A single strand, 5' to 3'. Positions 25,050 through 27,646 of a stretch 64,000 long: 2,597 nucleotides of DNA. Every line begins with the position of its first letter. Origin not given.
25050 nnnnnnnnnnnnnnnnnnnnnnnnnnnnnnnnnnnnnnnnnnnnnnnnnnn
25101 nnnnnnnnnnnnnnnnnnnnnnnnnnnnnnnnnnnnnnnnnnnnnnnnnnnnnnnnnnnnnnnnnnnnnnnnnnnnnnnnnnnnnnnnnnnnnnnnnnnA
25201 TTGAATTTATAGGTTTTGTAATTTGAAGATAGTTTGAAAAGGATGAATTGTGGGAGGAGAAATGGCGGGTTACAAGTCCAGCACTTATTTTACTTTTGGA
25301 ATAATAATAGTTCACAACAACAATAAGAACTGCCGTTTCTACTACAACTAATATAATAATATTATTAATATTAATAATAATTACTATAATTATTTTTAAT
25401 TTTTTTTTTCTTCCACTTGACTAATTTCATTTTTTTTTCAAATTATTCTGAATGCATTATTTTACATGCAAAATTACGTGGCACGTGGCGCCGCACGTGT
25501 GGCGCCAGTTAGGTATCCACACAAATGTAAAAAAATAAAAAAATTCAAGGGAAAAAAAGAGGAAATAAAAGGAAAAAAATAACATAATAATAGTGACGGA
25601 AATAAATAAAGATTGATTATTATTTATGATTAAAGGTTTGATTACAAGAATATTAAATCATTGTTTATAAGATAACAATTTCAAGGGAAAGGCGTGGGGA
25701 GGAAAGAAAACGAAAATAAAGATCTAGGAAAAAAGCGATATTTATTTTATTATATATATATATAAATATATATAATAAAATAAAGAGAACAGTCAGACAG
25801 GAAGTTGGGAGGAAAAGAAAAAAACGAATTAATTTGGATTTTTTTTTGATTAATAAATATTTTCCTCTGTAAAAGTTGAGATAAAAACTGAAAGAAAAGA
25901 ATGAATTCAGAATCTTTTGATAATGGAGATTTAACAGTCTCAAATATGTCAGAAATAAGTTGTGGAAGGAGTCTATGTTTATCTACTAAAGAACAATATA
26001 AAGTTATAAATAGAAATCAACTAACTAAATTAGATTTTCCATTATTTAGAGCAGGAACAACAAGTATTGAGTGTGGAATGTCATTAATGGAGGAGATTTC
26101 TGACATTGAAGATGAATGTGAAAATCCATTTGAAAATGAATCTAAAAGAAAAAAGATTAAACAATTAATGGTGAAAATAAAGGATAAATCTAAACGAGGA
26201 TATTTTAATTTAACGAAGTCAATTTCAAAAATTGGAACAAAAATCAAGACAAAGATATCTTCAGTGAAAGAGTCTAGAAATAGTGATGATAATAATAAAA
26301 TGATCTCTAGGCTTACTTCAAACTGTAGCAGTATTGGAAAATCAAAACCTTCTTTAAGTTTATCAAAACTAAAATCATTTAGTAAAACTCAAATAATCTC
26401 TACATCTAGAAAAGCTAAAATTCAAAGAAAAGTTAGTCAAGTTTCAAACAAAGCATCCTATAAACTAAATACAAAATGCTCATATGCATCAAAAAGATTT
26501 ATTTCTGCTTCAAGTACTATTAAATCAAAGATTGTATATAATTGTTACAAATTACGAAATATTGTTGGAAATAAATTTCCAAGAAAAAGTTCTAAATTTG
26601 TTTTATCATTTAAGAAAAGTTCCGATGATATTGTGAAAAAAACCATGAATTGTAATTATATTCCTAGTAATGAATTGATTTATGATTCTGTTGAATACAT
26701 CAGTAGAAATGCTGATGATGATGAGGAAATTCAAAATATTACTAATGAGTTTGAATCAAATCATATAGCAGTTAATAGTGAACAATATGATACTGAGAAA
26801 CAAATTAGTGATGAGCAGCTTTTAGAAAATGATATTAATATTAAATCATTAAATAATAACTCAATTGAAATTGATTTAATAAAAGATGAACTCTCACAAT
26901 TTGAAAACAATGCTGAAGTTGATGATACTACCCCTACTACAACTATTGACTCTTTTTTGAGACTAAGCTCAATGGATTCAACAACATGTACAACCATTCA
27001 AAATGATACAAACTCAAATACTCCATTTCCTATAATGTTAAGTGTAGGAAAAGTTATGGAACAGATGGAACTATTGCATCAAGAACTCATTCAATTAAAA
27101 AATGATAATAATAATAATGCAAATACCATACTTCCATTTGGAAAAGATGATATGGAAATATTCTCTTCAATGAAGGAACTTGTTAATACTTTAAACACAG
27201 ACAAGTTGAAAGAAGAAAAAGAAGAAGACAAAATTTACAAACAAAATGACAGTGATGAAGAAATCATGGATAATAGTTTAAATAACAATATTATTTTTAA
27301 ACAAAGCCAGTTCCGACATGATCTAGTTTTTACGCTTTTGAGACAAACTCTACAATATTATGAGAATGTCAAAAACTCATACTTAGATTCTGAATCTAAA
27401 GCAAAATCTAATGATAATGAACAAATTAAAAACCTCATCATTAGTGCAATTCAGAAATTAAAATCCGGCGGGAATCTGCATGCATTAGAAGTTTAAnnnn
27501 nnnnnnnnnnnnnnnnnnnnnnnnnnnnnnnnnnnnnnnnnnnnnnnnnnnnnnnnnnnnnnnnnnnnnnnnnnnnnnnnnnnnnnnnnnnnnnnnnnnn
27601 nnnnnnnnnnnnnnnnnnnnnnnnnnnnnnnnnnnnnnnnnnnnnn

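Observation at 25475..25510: Duplicated CACGTG-GCGCC composite in a GC island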

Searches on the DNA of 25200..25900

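Call 49: search_rna_families(source=window, start=25200, end=25900, threshold=evalue, max_evalue=1)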
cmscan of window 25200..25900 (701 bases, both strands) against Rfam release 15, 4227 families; matches with E-value up to 1: 0.
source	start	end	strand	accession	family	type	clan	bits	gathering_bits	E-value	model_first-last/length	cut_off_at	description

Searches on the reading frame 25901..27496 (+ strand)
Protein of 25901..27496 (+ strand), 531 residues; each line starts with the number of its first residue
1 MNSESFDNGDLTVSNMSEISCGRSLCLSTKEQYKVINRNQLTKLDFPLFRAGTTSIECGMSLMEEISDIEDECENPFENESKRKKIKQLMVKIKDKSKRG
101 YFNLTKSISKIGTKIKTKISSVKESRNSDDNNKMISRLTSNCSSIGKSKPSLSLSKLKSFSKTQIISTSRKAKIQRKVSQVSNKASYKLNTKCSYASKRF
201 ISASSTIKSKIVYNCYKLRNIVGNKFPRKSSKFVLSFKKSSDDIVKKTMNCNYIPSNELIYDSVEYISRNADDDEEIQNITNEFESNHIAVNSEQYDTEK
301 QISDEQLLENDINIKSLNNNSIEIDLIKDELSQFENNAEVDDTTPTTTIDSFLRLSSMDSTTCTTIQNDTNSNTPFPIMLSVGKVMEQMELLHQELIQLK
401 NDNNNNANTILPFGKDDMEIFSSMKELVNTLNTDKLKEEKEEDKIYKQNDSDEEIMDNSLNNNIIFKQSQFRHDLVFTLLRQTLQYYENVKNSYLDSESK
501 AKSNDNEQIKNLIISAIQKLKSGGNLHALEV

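Call 10: search_protein_families(library=pfam, proteins=[window:25901-27496:+])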
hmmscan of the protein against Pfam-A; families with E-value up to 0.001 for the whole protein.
window:25901-27496:+ (531 aa): 0 families

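Call 11: find_homologous_proteins(query=window:25901-27496:+)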
Query window:25901-27496:+ (531 aa): 9 proteins with E <= 0.001 among 8000 candidates.
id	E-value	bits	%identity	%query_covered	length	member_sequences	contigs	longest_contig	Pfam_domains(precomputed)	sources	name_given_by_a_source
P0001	0.0e+0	1113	100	100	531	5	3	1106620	-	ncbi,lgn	ncbi:hypothetical protein CPHLJ_4g3560 [Cryptosporidium parvum]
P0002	5.8e-288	973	90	100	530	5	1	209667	-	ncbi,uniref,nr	ncbi:hypothetical protein CmeUKMEL1_08050 [Cryptosporidium meleagridis]|uniref:Uncharacterized prote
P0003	4.8e-245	832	78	100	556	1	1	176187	-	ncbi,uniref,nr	ncbi:uncharacterized protein ELE39_000559 [Cryptosporidium sp. chipmunk genotype I]|uniref:uncharact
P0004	4.3e-207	707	69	100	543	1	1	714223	-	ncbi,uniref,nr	ncbi:uncharacterized protein cubi_01517 [Cryptosporidium ubiquitum]|uniref:Uncharacterized protein n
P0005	3.4e-166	572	57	100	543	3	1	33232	-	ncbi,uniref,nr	ncbi:hypothetical protein OJ252_122 [Cryptosporidium canis]|uniref:Uncharacterized protein n=1 Tax=C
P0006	6.0e-150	518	53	100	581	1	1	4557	-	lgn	-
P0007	7.1e-108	380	44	97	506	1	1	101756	-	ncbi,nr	ncbi:hypothetical protein HWI79_2507 [Cryptosporidium felis]|nr:hypothetical protein HWI79_2507 [Cry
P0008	3.8e-64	235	37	97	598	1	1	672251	-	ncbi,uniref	ncbi:hypothetical protein RS030_192919 [Cryptosporidium xiaoi]|uniref:Uncharacterized protein n=1 Ta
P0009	1.7e-63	233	37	97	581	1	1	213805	-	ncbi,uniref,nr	ncbi:hypothetical protein FG379_002430 [Cryptosporidium bovis]|uniref:uncharacterized protein n=1 Ta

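Call 17: find_encoding_contigs(protein=P0002, flank=3000, max_places=1)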
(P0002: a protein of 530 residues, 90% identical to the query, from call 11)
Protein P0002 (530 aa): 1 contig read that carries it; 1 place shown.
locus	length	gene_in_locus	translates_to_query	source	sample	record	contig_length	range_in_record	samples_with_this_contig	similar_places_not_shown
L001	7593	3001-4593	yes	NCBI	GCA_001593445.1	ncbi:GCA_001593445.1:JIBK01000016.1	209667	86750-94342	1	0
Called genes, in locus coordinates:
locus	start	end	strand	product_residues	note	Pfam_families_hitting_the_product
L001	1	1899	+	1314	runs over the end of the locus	-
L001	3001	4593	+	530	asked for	-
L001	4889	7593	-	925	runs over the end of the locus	-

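Call 18: find_encoding_contigs(protein=P0003, flank=3000, max_places=1)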
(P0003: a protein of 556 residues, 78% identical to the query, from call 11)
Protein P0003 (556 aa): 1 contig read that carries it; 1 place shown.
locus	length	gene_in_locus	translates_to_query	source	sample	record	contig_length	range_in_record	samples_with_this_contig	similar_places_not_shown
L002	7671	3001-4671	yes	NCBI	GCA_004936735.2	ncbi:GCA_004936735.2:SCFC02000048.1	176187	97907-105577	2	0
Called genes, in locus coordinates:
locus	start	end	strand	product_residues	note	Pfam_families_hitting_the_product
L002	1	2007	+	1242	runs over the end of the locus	-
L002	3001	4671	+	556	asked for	-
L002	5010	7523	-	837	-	-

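Call 19: find_encoding_contigs(protein=P0004, flank=3000, max_places=1)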
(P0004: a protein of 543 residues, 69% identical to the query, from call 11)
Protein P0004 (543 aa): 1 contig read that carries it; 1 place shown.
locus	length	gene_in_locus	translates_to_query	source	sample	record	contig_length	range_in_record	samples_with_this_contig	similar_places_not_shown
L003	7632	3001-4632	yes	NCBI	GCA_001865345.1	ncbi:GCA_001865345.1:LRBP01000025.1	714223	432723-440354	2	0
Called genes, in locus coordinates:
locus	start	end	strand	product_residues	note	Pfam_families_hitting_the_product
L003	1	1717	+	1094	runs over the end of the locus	-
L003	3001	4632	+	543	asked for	-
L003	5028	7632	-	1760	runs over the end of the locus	-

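Call 20: find_encoding_contigs(protein=P0005, flank=3000, max_places=1)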
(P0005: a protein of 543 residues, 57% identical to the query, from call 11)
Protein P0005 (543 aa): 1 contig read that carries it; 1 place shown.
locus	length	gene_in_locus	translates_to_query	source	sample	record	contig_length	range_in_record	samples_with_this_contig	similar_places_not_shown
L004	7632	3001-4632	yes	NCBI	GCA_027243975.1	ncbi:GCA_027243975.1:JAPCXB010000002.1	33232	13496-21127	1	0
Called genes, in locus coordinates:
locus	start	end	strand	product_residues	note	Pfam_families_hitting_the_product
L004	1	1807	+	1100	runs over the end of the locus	-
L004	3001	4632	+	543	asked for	-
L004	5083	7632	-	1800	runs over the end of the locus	-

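Call 21: find_encoding_contigs(protein=P0007, flank=3000, max_places=1)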
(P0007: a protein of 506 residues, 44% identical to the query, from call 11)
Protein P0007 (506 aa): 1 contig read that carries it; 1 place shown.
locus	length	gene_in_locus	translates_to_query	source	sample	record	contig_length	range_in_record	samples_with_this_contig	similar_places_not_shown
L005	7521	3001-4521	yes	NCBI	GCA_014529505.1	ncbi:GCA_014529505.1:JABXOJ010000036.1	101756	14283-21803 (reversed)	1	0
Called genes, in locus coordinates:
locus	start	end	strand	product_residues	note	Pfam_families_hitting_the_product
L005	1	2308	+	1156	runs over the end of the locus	PF00050:Kazal_1 (weak), PF07648:Kazal_2, PF00050:Kazal_1, PF07648:Kazal_2, PF00050:Kazal_1, PF07648:Kazal_2, PF00050:Kazal_1, PF07648:Kazal_2, +7 more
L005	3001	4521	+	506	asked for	-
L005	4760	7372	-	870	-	-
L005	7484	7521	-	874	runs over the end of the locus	-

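Call 22: find_encoding_contigs(protein=P0008, flank=3000, max_places=1)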
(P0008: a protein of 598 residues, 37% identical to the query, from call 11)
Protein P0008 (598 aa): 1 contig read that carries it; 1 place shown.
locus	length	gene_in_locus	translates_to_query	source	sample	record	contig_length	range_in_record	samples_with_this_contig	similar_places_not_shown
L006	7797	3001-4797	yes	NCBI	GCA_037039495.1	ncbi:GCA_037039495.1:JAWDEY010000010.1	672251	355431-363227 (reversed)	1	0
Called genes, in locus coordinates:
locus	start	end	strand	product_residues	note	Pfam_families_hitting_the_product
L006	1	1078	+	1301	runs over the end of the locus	-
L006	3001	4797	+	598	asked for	-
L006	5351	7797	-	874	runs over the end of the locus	-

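Call 23: find_encoding_contigs(protein=P0009, flank=3000, max_places=1)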
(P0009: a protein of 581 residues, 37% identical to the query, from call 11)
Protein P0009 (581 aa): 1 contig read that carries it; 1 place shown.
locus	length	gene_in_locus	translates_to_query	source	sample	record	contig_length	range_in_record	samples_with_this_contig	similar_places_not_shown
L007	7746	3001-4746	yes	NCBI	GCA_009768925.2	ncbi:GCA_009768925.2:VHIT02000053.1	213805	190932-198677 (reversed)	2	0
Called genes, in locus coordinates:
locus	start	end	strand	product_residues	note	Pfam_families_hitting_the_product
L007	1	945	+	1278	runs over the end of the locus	-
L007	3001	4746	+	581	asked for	-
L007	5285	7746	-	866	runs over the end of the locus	-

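Call 24: find_encoding_contigs(protein=P0006, flank=3000, max_places=1)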
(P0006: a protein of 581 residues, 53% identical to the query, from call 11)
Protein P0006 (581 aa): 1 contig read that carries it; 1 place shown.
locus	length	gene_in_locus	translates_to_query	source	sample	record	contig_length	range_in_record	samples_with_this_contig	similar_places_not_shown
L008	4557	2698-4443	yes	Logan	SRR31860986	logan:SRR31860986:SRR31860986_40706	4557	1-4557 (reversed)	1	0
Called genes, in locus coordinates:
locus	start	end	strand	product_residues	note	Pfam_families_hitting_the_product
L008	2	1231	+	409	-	?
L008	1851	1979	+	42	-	-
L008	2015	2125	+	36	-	-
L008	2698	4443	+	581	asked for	-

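Call 43: list_cluster_members(proteins=[P0001])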
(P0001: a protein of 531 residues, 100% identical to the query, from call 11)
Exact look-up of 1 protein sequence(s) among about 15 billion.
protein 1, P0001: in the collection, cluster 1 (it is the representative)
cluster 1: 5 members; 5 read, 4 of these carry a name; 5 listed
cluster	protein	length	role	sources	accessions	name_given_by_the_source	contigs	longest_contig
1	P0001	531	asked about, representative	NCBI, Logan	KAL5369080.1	hypothetical protein CPHLJ_4g3560 [Cryptosporidium parvum]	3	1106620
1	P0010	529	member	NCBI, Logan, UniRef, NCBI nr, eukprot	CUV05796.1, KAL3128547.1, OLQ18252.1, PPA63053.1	unnamed protein product [Cryptosporidium hominis] | Uncharacterized protein n=1 Tax=Cryptosporidium hominis TaxID=237895 ... | hypothetical protein [Cryptosporidium hominis TU502]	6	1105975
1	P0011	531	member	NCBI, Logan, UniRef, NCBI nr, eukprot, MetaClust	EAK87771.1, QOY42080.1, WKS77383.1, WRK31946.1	hypothetical protein [Cryptosporidium parvum Iowa II] | Uncharacterized protein n=2 Tax=Cryptosporidium parvum TaxID=5807 RepID=Q5CQS0_CRYPI | QOY42080.1 hypothetical protein CPATCC_001681 [Cryptosporidium parvum]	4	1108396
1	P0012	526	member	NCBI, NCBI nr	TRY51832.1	Uncharacterized protein CTYZ_00002123 [Cryptosporidium tyzzeri]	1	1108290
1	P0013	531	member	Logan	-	-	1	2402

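Call 44: find_encoding_contigs(protein=P0010, flank=1500, max_places=1)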
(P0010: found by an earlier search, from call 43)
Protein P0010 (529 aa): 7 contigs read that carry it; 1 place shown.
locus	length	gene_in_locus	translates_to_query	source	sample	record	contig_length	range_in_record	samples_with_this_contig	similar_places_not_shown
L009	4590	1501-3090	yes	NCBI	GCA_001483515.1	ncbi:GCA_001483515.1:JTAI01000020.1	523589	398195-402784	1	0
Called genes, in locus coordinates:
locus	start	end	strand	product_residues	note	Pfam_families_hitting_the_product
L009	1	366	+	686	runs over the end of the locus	PF00050:Kazal_1, PF07648:Kazal_2, PF00050:Kazal_1, PF07648:Kazal_2, PF00050:Kazal_1, PF07648:Kazal_2 (weak), PF00050:Kazal_1, PF07648:Kazal_2, +1 more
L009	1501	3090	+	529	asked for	-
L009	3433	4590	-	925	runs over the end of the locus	-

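Call 45: find_encoding_contigs(protein=P0012, flank=1500, max_places=1)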
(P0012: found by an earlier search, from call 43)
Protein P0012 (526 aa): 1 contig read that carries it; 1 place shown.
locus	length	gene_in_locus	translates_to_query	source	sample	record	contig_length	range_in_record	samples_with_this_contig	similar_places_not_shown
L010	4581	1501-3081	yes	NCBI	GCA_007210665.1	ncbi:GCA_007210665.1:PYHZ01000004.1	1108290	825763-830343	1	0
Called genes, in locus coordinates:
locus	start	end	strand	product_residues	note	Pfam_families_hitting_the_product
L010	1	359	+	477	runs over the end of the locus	PF07648:Kazal_2 (weak), PF21287:Kazal_CFAI (faint), PF00050:Kazal_1, PF07648:Kazal_2 (weak), PF00050:Kazal_1, PF07648:Kazal_2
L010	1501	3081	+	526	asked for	-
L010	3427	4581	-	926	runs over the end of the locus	-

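Call 55: find_encoding_contigs(protein=P0013, flank=3000, max_places=3)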
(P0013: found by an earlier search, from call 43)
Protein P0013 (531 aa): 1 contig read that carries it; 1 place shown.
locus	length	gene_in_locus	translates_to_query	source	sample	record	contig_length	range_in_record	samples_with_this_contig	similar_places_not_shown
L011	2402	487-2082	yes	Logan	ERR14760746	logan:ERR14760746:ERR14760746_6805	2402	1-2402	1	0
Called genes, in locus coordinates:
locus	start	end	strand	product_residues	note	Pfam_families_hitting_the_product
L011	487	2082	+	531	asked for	-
